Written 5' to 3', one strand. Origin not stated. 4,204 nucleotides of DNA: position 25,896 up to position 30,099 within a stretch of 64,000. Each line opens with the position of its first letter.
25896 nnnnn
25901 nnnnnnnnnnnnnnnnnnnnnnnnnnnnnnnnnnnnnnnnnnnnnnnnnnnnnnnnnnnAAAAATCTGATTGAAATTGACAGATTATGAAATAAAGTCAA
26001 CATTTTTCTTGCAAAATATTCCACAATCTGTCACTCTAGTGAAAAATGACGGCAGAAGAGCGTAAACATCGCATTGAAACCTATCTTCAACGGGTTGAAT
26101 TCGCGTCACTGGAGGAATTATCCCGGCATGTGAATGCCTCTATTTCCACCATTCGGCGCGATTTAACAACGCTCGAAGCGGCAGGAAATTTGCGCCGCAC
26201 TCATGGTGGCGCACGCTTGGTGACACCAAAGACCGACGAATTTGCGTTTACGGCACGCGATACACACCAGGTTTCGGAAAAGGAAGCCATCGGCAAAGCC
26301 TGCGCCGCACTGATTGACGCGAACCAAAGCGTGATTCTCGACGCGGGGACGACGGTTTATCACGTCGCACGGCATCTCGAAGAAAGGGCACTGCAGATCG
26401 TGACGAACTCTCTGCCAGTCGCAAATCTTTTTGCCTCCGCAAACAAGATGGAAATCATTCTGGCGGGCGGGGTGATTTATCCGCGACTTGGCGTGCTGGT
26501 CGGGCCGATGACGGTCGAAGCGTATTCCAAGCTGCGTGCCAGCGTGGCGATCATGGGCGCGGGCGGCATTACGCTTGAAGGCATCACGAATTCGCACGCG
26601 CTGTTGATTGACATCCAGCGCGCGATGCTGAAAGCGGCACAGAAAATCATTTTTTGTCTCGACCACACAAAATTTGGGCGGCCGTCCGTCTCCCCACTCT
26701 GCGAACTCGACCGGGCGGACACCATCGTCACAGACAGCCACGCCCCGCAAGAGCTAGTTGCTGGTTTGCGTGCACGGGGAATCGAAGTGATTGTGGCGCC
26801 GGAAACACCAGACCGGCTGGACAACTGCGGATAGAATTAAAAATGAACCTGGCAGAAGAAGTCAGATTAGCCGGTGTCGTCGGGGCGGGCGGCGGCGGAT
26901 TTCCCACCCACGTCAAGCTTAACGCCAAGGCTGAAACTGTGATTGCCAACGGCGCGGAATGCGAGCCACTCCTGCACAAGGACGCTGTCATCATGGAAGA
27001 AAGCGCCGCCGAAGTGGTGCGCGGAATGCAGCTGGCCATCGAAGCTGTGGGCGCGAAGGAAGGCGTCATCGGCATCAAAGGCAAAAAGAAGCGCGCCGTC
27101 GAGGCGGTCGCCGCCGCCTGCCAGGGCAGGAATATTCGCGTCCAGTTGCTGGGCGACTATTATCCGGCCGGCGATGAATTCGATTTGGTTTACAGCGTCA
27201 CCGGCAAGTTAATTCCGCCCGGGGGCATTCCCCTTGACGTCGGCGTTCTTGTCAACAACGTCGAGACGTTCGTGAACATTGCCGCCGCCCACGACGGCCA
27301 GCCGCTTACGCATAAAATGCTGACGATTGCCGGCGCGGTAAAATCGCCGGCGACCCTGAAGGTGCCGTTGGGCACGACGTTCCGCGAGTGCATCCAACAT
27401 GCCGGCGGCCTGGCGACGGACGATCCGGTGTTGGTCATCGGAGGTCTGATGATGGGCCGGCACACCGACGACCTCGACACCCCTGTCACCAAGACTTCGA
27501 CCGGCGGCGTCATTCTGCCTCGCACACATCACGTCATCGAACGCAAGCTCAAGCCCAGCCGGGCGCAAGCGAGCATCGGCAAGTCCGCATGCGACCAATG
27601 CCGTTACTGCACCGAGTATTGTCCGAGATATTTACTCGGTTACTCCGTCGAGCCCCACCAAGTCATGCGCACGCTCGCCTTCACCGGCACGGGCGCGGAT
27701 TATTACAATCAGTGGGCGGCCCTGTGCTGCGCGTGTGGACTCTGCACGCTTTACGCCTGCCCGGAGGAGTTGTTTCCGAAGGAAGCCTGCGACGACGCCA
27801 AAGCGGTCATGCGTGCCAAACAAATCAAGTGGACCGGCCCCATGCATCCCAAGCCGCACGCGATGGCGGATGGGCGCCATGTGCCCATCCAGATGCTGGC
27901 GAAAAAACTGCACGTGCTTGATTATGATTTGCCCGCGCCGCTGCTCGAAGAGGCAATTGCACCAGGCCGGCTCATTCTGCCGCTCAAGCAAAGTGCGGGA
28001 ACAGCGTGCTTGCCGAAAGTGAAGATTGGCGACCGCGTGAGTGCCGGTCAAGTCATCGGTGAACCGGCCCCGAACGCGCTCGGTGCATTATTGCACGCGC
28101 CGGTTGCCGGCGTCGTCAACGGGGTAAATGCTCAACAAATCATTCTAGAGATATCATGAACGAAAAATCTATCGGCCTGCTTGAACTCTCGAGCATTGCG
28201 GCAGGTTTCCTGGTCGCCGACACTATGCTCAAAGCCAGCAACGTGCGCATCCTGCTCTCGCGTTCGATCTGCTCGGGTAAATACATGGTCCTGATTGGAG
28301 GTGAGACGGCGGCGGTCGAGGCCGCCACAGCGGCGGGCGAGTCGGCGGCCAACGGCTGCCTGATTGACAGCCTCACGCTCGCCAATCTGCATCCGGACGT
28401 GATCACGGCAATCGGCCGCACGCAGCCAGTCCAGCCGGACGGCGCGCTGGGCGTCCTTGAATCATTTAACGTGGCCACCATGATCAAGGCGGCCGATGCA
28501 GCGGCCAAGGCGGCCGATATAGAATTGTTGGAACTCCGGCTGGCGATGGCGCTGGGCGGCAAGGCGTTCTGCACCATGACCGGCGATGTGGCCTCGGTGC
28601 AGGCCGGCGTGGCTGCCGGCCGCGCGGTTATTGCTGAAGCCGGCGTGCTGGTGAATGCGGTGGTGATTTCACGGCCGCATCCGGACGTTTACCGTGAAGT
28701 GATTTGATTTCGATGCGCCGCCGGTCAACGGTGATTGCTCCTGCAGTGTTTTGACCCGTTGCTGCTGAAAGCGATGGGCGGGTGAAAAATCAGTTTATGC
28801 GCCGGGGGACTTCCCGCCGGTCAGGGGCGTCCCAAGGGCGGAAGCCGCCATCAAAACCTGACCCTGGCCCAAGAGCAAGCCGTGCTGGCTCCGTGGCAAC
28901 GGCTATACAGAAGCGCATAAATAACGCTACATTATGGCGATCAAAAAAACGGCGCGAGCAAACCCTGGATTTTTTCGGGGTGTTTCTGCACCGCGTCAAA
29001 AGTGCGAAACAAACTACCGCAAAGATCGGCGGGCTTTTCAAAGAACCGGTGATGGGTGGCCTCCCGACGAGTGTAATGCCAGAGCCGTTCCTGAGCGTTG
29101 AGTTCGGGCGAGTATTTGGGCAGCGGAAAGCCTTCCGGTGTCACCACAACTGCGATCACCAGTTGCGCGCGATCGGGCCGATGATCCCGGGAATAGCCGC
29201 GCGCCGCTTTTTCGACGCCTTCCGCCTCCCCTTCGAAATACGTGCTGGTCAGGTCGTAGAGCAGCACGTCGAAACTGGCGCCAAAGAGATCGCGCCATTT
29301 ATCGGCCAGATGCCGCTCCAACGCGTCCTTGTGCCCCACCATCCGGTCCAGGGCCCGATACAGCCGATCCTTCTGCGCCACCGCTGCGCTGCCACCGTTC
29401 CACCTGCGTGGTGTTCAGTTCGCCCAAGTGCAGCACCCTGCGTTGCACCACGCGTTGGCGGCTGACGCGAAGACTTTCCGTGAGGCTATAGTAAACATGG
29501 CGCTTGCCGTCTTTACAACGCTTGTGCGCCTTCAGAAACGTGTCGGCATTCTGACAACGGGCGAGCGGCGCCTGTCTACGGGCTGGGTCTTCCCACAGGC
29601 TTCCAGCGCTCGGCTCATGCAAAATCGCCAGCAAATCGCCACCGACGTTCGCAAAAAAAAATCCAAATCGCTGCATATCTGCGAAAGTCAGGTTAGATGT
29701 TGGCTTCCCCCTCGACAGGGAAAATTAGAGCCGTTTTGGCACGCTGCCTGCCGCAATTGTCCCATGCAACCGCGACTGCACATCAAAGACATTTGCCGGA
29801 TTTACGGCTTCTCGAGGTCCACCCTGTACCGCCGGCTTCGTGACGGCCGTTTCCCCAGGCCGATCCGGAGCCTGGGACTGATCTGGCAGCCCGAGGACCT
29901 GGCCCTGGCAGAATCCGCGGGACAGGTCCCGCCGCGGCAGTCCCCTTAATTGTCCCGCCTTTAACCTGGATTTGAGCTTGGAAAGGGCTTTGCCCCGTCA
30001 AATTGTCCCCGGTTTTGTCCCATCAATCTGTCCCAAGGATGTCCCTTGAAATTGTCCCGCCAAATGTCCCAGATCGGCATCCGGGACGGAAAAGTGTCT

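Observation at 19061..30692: A complete microcompartment (BMC) locus lies inside an ~11.5-kb segment bounded by a perfect 24-bp duplication of the tRNA-Thr 3' end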

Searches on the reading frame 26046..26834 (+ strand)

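Call 7: search_protein_families(library=pfam, proteins=[window:26046-26834:+], max_evalue=0.01)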
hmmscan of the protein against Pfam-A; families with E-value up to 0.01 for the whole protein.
window:26046-26834:+ (262 aa): 5 families
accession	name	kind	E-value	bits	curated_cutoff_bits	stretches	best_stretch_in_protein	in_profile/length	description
PF00455.28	DeoRC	-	2.9e-44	151.3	31.8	1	75-231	2-160/160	DeoR C terminal sensor domain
PF08220.18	HTH_DeoR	-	4.2e-14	52.5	21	1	6-61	1-56/57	DeoR-like helix-turn-helix domain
PF08279.18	HTH_11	-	0.00063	20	25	1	15-47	11-43/55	HTH domain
PF25212.1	HVO_A0114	-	0.0018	18.5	27.6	1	14-57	31-74/84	HVO_A0114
PF09012.17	FeoC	-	0.0048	17.4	21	1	10-53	5-48/69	FeoC like transcriptional regulator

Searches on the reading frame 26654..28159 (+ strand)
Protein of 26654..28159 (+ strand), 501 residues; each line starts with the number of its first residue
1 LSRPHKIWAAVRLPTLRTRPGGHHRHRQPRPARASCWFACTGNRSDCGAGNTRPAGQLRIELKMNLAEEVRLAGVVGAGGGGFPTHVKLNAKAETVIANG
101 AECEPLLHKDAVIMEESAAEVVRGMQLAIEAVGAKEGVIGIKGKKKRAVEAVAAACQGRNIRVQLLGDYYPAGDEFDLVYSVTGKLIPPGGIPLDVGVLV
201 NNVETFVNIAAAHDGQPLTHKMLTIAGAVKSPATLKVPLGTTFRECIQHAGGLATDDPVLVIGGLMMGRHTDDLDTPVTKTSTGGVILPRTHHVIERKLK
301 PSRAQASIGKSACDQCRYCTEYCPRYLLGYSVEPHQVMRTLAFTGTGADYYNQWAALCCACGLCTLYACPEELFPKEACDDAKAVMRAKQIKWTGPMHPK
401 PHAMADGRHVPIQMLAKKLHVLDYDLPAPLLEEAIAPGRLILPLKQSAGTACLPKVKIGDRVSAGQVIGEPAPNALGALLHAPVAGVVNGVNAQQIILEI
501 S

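Call 8: search_protein_families(library=pfam, proteins=[window:26654-28159:+], max_evalue=0.01)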
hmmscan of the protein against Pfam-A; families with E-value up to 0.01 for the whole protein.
window:26654-28159:+ (501 aa): 7 families
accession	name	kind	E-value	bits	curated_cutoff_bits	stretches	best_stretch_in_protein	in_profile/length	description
PF01512.22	Complex1_51K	-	1.5e-47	161.7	31.2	1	70-210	1-149/150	Nuo51 FMN-binding domain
PF13534.11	Fer4_17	-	2.3e-14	54.1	22.2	1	312-373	1-60/61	4Fe-4S dicluster domain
PF13375.12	RnfC_N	-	1.6e-12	47.7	25.6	1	432-495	22-84/101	RnfC Barrel sandwich hybrid domain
PF10531.15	SLBB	-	9.3e-10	38.6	27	1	223-268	2-53/55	SLBB domain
PF13187.11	Fer4_9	-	0.00032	21.1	27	1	312-372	1-50/52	4Fe-4S dicluster domain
PF22461.2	SLBB_2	-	0.00082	19.9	27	1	224-255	4-36/79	SLBB domain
PF12837.12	Fer4_6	-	0.0097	16.3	25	1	311-326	7-22/24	4Fe-4S binding domain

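Call 25: find_related_loci(query=window:26843-28159:+, collection=metagenome_contigs, flank=10000)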
Query window:26843-28159:+ (438 aa) in metagenome_contigs; peptide patterns used: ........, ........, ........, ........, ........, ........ (x = any residue, [..] = any of these).
600 stretches matched a pattern (row limit reached: there are more); 573 encode a relative of the query (tblastn E <= 1e-3); the best 80 are kept; 80 distinct loci.
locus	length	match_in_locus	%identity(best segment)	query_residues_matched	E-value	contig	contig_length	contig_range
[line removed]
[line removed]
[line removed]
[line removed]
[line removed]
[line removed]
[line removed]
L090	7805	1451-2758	85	1-436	0e+0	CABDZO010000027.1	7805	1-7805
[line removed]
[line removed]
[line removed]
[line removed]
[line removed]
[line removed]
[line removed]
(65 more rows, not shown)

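Call 42: search_protein_families(library=pfam, proteins=[L088:12463-13485:+, L088:13565-14053:+, L088:15716-17035:-, L088:17617-18618:-], max_evalue=0.01)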
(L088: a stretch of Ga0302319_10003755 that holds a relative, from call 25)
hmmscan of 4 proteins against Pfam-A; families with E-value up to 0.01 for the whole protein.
L088:12463-13485:+ (340 aa): 1 family
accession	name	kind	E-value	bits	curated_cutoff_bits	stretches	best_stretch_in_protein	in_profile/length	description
PF00589.27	Phage_integrase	-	1.6e-11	44.7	27.1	1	165-316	3-169/172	Phage integrase family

L088:13565-14053:+ (162 aa): 0 families

L088:15716-17035:- (439 aa): 1 family
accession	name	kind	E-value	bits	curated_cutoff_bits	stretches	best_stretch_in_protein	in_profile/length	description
PF13844.12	Glyco_transf_41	-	2.4e-90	303.8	25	2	61-223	75-238/543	Glycosyl transferase family 41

L088:17617-18618:- (333 aa): 1 family
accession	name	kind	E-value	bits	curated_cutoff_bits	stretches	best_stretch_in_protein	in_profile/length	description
PF18928.5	DUF5677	-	2.2e-09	38.1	27.1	1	84-254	8-152/166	Family of unknown function (DUF5677)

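Call 73: search_protein_families(library=pfam, proteins=[L088:1661-4612:+, L088:4962-7448:+, L088:7936-9204:+, L088:9201-9935:+, L088:14084-14476:+, L088:14917-15474:+, L088:19123-19905:+, L088:19975-20670:-], max_evalue=0.001)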
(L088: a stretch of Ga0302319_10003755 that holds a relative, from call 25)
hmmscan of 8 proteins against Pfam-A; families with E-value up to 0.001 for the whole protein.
L088:1661-4612:+ (983 aa): 12 families
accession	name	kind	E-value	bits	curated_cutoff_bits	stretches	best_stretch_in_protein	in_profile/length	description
PF01663.27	Phosphodiest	-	1.1e-24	88.2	23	1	91-381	1-222/342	Type I phosphodiesterase / nucleotide pyrophosphatase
PF14559.12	TPR_19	-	3.8e-13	50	25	3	529-589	8-68/68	Tetratricopeptide repeat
PF07719.23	TPR_2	-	1.3e-09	37.8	27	0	683-714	2-33/34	Tetratricopeptide repeat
PF12895.13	ANAPC3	-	1.8e-09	38.2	27.2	1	562-636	5-78/82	Anaphase-promoting complex, cyclosome, subunit 3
PF13432.12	TPR_16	-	4.6e-09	37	32.7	1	619-676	2-59/65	Tetratricopeptide repeat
PF13469.12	Sulfotransfer_3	-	6e-09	36.9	27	1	879-958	126-210/216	Sulfotransferase family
PF00515.34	TPR_1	-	8.8e-06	25.8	27.8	0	684-713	3-32/34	Tetratricopeptide repeat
PF13428.12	TPR_14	-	9.1e-06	26.3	23.5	0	615-657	2-44/44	Tetratricopeptide repeat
PF13181.12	TPR_8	-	9.7e-06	25.8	25.7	0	685-714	4-33/34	Tetratricopeptide repeat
PF13371.12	TPR_9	-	2.3e-05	24.8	35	1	622-669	3-50/73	Tetratricopeptide repeat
PF00685.33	Sulfotransfer_1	-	4.5e-05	23.4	22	1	798-964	4-185/255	Sulfotransferase domain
PF13176.12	TPR_7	-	0.00018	21.8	27.9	0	517-543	4-30/36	Tetratricopeptide repeat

L088:4962-7448:+ (828 aa): 1 family
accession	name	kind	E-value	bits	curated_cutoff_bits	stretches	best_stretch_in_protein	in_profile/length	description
PF00343.26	Phosphorylase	-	0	1048.1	27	1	103-815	1-712/713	Carbohydrate phosphorylase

L088:7936-9204:+ (422 aa): 1 family
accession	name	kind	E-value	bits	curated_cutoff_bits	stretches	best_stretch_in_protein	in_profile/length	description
PF00709.27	Adenylsucc_synt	-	4.4e-176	586.1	27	1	5-420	1-416/416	Adenylosuccinate synthetase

L088:9201-9935:+ (244 aa): 1 family
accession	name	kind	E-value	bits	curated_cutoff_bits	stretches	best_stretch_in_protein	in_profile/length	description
PF01255.24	Prenyltransf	-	9.2e-85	284.1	27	1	22-242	1-219/219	Putative undecaprenyl diphosphate synthase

L088:14084-14476:+ (130 aa): 0 families

L088:14917-15474:+ (185 aa): 1 family
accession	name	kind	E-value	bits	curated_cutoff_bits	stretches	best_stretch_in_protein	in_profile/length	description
PF04542.20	Sigma70_r2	-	4.6e-08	33.2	24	1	44-94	19-69/71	Sigma-70 region 2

L088:19123-19905:+ (260 aa): 0 families

L088:19975-20670:- (231 aa): 0 families

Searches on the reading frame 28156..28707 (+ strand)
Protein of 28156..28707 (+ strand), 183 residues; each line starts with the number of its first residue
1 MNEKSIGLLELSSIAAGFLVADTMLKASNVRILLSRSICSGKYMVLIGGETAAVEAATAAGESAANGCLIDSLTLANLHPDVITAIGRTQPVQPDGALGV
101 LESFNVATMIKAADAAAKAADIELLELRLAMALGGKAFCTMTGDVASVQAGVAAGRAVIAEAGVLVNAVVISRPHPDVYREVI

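Call 8: search_protein_families(library=pfam, proteins=[window:28156-28707:+], max_evalue=0.01)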
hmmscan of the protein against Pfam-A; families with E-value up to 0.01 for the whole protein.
window:28156-28707:+ (183 aa): 1 family
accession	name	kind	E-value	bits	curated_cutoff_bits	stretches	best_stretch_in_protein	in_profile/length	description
PF00936.24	BMC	-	2.8e-40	136.6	24.5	2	5-77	1-74/75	BMC domain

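Call 68: find_encoding_contigs(protein=window:28156-28707:+, flank=10000, max_places=10)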
Protein window:28156-28707:+ (183 aa): 4 contigs read that carry it; 4 places shown.
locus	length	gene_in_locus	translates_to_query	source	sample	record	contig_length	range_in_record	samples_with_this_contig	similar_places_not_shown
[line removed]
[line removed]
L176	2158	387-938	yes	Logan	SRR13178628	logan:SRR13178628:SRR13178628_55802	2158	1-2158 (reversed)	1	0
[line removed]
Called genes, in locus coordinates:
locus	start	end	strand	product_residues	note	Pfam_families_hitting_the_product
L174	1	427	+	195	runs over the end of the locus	PF00165:HTH_AraC (weak), PF12833:HTH_18, PF00165:HTH_AraC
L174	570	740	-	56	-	-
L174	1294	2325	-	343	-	PF00596:Aldolase_II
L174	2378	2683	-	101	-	PF03319:EutN_CcmL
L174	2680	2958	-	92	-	PF03319:EutN_CcmL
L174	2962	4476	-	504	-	PF00171:Aldedh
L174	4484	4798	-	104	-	PF03319:EutN_CcmL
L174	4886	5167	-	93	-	PF00936:BMC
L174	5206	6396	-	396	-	PF00871:Acetate_kinase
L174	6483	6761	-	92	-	PF00936:BMC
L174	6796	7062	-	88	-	PF00936:BMC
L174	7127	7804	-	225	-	PF06130:PTAC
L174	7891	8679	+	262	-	PF08220:HTH_DeoR, PF00455:DeoRC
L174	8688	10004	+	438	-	PF01512:Complex1_51K, PF10531:SLBB, PF13534:Fer4_17, PF13375:RnfC_N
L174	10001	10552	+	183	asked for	PF00936:BMC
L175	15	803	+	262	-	PF08220:HTH_DeoR, PF00455:DeoRC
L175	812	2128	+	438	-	PF01512:Complex1_51K, PF10531:SLBB, PF13534:Fer4_17, PF13375:RnfC_N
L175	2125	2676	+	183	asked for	PF00936:BMC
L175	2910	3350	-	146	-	PF13358:DDE_3 (weak)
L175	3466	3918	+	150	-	PF12728:HTH_17 (faint), PF05930:Phage_AlpA (weak)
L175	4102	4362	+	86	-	-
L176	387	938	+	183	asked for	PF00936:BMC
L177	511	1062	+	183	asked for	PF00936:BMC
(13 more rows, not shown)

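Call 72: search_protein_families(library=pfam, proteins=[L175:3466-3918:+], max_evalue=1)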
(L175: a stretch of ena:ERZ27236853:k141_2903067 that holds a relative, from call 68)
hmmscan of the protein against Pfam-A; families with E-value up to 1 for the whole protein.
L175:3466-3918:+ (150 aa): 10 families
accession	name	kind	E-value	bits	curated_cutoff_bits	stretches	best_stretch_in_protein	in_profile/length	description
PF05930.18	Phage_AlpA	-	9.7e-06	25.8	21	1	95-124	5-34/51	Prophage CP4-57 regulatory protein (AlpA)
PF12728.13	HTH_17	-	1.3e-05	25.8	27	1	96-120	4-28/51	Helix-turn-helix domain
PF02796.21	HTH_7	-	6.7e-05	23.4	23.8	1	96-116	24-44/45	Helix-turn-helix domain of resolvase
PF13384.12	HTH_23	-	0.00012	22.2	24.6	1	93-115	17-39/50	Homeodomain-like domain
PF00165.29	HTH_AraC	-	0.00042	20.8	26.6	1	91-115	6-30/42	Bacterial regulatory helix-turn-helix proteins, AraC family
PF13518.12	HTH_28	-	0.00061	20.3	25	1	95-115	14-34/52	Helix-turn-helix domain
PF05225.22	HTH_psq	-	0.031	14.4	20.4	1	100-115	23-38/45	helix-turn-helix, Psq domain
PF02954.25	HTH_8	-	0.088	13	22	1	96-115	21-40/42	Bacterial regulatory protein, Fis family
PF13551.12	HTH_29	-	0.14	12.7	28.1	1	96-112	15-31/64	Winged helix-turn helix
PF11348.13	DUF3150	-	0.24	11.1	24.9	1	2-70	50-116/257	Protein of unknown function (DUF3150)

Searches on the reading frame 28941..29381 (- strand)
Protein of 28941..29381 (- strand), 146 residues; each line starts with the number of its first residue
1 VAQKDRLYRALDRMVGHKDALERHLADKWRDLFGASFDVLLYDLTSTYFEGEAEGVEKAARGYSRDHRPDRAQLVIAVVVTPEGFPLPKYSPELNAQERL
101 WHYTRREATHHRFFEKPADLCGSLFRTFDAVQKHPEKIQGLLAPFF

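Call 8: search_protein_families(library=pfam, proteins=[window:28941-29381:-], max_evalue=0.01)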
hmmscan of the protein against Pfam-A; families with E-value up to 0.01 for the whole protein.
window:28941-29381:- (146 aa): 1 family
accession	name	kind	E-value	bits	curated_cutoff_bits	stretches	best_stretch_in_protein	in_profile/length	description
PF13358.12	DDE_3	-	9.2e-06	26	28.6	1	87-120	112-145/146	DDE superfamily endonuclease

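Call 72: search_protein_families(library=pfam, proteins=[window:28941-29381:-], max_evalue=1)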
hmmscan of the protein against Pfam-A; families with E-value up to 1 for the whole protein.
window:28941-29381:- (146 aa): 2 families
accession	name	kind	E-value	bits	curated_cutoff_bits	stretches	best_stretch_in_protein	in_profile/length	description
PF13358.12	DDE_3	-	9.2e-06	26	28.6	1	87-120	112-145/146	DDE superfamily endonuclease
PF13410.11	GST_C_2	-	0.085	13.4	24.9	1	10-39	7-35/69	Glutathione S-transferase, C-terminal domain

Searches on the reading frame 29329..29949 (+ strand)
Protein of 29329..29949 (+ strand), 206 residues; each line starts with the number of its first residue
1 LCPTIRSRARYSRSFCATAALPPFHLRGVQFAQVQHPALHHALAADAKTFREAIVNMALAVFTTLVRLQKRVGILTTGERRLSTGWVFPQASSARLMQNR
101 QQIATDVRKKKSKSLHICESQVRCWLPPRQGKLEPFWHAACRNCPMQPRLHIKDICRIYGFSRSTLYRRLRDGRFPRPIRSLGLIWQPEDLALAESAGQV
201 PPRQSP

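Call 8: search_protein_families(library=pfam, proteins=[window:29329-29949:+], max_evalue=0.01)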
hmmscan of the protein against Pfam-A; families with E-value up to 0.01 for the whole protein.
window:29329-29949:+ (206 aa): 6 families
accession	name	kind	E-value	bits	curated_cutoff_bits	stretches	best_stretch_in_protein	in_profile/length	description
PF05930.18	Phage_AlpA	-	1.7e-05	25.1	21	1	151-180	5-34/51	Prophage CP4-57 regulatory protein (AlpA)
PF12728.13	HTH_17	-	3e-05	24.6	27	1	152-176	4-28/51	Helix-turn-helix domain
PF02796.21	HTH_7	-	0.00011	22.7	23.8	1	152-172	24-44/45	Helix-turn-helix domain of resolvase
PF13384.12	HTH_23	-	0.00029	21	24.6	0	150-171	18-39/50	Homeodomain-like domain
PF00165.29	HTH_AraC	-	0.00058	20.4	26.6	1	147-171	6-30/42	Bacterial regulatory helix-turn-helix proteins, AraC family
PF13518.12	HTH_28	-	0.00096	19.6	25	1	151-171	14-34/52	Helix-turn-helix domain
